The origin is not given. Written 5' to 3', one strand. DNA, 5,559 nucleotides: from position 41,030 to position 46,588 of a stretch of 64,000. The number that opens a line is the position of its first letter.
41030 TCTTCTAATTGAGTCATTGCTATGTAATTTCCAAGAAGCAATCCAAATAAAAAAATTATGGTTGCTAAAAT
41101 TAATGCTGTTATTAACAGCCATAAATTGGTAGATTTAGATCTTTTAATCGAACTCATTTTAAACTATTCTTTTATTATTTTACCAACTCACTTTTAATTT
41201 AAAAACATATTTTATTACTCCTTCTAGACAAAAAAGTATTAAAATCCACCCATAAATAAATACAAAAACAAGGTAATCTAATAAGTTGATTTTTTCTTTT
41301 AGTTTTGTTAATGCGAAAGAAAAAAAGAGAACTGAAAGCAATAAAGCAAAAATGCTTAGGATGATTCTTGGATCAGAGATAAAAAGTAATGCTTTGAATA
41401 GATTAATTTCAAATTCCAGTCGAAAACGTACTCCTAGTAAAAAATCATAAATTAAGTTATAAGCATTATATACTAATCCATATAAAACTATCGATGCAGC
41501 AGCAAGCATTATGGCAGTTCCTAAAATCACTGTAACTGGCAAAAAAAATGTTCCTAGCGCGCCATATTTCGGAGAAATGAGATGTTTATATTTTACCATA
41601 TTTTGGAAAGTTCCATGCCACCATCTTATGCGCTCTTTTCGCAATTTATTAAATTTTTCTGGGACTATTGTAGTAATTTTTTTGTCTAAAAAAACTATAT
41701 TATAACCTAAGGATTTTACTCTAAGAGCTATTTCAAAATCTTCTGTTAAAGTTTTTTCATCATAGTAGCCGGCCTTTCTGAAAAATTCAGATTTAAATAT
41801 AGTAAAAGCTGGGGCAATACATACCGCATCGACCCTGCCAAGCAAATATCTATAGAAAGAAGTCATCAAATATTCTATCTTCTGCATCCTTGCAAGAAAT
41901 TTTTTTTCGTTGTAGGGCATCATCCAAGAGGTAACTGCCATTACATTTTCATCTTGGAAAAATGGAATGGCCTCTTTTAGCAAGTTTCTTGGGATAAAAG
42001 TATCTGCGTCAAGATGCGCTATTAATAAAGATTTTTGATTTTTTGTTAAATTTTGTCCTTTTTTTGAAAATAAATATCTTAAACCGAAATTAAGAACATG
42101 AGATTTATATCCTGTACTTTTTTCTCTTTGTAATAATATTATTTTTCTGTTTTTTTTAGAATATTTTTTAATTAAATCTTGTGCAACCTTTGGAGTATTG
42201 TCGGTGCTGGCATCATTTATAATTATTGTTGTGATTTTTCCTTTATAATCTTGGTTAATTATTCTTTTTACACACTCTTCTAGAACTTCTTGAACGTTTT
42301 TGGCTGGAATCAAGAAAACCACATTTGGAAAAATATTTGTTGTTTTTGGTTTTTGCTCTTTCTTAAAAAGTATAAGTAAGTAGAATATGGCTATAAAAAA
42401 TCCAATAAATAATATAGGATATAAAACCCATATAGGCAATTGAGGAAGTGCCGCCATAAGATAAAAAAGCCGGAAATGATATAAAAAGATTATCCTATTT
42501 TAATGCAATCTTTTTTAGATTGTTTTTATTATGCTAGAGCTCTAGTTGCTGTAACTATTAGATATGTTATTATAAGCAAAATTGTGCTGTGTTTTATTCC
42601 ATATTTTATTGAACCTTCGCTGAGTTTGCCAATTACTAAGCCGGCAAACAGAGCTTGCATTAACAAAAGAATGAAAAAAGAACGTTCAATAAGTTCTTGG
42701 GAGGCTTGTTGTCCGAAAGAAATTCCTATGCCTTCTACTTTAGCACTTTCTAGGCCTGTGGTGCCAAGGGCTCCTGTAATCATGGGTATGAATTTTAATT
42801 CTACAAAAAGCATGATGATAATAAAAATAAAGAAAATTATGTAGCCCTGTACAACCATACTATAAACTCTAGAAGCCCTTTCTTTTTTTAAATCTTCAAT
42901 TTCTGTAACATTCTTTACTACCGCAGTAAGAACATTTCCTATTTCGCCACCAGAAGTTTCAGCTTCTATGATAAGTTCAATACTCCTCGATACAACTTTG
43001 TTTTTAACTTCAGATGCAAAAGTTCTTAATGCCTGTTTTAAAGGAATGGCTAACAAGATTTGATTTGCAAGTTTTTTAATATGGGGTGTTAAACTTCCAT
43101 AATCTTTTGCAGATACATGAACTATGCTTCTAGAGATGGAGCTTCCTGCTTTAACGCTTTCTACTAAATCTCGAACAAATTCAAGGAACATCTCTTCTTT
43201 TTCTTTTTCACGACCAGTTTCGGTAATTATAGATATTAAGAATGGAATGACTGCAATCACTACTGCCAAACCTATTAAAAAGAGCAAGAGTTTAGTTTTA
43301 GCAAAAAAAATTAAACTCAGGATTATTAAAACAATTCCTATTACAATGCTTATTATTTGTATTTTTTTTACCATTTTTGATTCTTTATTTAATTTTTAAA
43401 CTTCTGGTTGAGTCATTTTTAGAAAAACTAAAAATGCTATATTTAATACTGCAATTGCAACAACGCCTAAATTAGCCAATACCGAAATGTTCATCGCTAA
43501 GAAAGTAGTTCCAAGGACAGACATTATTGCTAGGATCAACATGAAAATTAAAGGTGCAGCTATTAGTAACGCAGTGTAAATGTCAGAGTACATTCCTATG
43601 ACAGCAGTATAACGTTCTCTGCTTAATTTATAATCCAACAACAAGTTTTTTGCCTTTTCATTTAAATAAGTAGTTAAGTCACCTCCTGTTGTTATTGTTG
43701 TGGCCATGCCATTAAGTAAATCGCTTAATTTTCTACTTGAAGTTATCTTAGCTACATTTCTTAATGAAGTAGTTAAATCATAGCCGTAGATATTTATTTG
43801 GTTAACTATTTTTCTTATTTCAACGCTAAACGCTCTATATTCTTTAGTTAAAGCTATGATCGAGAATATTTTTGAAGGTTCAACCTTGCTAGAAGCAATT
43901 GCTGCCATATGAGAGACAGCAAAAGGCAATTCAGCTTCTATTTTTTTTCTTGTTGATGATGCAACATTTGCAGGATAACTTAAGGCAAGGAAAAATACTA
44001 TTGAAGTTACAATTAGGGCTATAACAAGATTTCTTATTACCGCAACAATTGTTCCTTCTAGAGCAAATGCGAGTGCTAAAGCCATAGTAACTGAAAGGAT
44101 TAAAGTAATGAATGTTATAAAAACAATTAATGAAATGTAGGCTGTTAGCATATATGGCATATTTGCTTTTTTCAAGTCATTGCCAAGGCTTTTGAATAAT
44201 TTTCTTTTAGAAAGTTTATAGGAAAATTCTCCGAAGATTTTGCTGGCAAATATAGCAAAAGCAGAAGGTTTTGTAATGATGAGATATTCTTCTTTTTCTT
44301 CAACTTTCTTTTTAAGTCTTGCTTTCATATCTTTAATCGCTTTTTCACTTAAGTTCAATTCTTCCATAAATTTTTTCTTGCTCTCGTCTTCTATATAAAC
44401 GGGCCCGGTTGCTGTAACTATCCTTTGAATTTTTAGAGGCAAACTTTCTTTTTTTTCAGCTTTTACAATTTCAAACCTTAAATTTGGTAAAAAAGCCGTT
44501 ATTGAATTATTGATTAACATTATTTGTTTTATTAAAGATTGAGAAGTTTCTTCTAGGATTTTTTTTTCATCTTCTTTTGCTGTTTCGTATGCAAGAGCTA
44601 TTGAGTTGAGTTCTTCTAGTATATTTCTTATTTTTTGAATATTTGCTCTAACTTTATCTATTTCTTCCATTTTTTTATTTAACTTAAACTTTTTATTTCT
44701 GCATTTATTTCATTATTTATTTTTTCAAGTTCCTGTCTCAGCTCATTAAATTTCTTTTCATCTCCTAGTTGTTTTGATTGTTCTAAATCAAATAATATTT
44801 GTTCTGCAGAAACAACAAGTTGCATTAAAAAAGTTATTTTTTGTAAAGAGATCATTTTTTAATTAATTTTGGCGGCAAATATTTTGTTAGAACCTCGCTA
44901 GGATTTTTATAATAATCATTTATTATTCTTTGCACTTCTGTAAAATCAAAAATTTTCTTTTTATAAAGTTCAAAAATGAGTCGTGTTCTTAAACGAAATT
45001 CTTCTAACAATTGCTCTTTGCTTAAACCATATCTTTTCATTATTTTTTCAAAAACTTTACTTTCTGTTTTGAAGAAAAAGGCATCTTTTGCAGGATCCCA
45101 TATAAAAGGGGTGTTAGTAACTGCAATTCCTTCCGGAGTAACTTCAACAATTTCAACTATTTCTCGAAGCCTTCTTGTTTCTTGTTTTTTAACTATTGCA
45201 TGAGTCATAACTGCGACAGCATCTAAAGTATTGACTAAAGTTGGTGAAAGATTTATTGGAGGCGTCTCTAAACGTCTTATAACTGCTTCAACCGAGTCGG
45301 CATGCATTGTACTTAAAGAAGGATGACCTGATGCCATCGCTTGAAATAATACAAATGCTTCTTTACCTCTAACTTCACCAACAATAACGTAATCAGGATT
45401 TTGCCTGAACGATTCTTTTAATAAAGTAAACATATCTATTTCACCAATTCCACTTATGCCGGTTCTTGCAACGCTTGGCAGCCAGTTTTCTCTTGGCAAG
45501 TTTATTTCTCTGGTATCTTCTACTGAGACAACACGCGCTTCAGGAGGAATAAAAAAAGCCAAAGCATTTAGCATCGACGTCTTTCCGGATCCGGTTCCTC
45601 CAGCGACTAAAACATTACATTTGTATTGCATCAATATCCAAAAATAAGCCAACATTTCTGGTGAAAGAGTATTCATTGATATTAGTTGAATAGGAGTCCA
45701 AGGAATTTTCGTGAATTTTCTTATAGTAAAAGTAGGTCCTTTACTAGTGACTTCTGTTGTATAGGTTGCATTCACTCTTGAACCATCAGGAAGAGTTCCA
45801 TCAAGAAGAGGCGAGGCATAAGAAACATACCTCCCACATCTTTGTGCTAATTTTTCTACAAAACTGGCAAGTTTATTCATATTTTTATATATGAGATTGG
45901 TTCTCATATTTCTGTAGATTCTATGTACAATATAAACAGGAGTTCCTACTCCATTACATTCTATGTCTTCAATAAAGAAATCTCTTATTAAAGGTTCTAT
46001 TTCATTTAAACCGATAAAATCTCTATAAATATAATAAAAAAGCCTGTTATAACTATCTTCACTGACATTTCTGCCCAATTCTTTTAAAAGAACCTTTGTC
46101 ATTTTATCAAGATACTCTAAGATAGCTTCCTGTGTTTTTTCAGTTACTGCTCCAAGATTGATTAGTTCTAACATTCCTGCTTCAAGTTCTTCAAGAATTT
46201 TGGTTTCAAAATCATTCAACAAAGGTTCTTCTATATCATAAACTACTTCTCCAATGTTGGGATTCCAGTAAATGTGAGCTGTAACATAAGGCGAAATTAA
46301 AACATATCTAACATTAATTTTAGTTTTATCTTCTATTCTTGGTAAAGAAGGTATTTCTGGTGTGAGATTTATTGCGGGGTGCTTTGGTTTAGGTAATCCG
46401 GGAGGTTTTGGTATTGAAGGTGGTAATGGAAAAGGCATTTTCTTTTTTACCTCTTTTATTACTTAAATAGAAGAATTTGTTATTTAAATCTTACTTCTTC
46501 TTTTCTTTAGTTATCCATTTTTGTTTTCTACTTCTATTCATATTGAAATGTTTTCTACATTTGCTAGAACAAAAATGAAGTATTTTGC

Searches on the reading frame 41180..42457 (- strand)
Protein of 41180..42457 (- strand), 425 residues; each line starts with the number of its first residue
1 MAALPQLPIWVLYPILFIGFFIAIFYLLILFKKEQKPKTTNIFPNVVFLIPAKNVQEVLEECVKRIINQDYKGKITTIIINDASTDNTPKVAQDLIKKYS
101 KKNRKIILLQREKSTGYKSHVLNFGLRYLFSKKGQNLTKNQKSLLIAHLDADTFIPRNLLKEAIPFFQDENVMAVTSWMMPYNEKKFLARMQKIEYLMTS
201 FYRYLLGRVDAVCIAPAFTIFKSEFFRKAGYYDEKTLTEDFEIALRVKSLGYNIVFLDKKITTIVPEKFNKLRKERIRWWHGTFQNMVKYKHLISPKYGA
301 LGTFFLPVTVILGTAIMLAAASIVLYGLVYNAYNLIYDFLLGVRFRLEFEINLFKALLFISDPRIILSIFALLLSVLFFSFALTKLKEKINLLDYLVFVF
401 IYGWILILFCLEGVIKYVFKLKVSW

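Call 36: search_protein_families(library=pfam, proteins=[window:41180-42457:-], max_evalue=0.001)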
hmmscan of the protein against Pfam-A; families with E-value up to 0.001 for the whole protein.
window:41180-42457:- (425 aa): 4 families
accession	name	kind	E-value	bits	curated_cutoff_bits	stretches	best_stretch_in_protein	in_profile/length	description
PF00535.33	Glycos_transf_2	-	3.9e-20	72.9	23.3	1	49-228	3-166/168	Glycosyl transferase family 2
PF13641.12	Glyco_tranf_2_3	-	9.6e-20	72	27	1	44-281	1-229/230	Glycosyltransferase like family 2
PF13632.12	Glyco_trans_2_3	-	5.5e-18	65.9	27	1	146-329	2-193/198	Glycosyl transferase family group 2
PF13506.12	Glyco_transf_21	-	2.6e-06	27.4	21.7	1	141-279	29-172/174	Glycosyl transferase family 21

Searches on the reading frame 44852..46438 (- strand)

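Call 36: search_protein_families(library=pfam, proteins=[window:44852-46438:-], max_evalue=0.001)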
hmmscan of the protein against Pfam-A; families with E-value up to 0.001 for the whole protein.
window:44852-46438:- (528 aa): 1 family
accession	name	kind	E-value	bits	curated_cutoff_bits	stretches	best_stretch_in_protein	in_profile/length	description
PF00437.27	T2SSE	-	4.7e-33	114.8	24.9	1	187-408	43-272/370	Type II/IV secretion system protein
